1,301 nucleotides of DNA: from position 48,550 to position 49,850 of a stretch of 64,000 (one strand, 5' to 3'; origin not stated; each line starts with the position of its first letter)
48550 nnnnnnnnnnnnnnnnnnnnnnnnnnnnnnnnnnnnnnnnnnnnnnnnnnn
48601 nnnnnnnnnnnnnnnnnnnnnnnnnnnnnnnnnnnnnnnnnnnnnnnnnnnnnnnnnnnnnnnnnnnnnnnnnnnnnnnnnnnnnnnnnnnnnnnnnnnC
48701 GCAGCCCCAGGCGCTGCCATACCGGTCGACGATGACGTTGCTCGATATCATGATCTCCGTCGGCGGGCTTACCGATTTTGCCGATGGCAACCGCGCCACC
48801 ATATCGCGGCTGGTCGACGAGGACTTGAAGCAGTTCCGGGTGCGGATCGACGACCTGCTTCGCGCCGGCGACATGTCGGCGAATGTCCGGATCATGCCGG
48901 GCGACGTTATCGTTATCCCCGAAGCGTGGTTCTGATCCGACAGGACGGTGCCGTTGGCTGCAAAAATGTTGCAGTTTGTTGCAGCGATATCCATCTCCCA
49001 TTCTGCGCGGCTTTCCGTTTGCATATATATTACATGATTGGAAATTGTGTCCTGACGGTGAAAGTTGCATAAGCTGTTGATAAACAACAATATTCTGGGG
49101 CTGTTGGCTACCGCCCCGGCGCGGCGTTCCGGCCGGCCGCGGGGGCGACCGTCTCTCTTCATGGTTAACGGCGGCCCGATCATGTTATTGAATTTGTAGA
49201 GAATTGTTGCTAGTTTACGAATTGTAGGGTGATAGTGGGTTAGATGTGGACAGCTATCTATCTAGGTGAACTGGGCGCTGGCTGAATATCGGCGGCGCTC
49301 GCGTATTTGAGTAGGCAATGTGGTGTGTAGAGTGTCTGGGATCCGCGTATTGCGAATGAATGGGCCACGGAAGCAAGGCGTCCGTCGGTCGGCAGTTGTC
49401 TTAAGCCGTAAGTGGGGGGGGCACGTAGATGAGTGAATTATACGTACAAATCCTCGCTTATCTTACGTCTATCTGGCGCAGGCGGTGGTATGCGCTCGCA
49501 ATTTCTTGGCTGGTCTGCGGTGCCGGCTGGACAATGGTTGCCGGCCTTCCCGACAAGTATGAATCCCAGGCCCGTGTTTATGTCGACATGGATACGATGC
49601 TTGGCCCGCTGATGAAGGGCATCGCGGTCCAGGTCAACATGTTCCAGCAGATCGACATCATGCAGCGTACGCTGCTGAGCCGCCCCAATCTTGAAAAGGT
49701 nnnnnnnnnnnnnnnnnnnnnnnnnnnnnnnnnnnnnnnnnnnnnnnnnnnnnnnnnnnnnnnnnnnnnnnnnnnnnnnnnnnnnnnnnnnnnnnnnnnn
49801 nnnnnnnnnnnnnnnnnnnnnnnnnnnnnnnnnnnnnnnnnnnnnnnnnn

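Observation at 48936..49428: Unusually long, AT-rich, repeat-containing leader in front of epsF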

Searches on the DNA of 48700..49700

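Call 4: search_rna_families(source=window, start=48700, end=49700, threshold=evalue, max_evalue=10, show_alignments=3)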
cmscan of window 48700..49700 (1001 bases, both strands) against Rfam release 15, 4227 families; matches with E-value up to 10: 3.
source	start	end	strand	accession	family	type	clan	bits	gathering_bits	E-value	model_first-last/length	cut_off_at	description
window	49092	49229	+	RF02175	SMAD5-AS1_3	Gene; lncRNA;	-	16.1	60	0.6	1-125/125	no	SMAD5 antisense RNA 1 conserved region 3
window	48806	48872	+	RF00312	snoZ206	Gene; snRNA; snoRNA; CD-box;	-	15.9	50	6.4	1-129/129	no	Small nucleolar RNA Z206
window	48808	48876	+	RF02243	Xoo8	Gene; sRNA;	-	12.3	90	0.71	1-323/323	no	Proteobacterial sRNA Xoo8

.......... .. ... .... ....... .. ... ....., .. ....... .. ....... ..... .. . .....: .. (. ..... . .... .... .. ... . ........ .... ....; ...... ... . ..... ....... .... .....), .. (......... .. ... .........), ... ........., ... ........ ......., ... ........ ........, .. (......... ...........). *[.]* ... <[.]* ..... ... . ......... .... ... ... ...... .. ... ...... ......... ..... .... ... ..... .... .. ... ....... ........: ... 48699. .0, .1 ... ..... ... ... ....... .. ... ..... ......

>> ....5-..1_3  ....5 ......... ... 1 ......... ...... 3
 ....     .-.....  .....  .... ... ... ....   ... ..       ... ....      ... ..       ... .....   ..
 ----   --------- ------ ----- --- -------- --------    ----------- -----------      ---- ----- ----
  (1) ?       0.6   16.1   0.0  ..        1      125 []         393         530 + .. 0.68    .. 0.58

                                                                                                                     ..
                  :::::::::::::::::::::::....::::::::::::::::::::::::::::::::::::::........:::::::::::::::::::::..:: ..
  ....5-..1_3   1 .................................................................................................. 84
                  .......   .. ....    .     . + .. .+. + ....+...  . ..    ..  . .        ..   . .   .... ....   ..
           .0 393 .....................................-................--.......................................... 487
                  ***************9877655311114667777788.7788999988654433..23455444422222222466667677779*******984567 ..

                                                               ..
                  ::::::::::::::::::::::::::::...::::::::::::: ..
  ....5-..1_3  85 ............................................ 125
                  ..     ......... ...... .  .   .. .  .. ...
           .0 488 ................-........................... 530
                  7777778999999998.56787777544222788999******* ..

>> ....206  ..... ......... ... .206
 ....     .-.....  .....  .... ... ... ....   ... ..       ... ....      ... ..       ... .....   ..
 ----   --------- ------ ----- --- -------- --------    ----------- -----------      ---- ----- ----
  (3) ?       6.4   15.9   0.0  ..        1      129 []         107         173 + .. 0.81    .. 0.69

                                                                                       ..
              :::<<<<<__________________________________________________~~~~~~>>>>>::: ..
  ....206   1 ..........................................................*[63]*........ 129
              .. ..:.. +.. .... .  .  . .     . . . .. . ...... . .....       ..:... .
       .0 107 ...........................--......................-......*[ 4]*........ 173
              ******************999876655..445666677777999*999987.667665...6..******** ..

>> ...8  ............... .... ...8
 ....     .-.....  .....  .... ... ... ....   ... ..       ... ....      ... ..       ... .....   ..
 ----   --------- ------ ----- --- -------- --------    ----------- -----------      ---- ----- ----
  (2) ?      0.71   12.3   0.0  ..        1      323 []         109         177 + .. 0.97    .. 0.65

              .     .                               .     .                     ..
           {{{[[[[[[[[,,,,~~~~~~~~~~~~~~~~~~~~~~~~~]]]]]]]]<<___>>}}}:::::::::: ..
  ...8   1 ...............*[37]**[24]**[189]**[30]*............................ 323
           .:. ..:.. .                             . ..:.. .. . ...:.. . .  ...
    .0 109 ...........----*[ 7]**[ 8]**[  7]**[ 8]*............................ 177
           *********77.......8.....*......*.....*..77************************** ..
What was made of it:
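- On Known RNA families (riboswitches, EAR, c-di-GMP aptamers, sRNAs) in Rfam 15: In 48700-49700 the best hits score 12-16 bits against thresholds of 50-90 (call 4).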
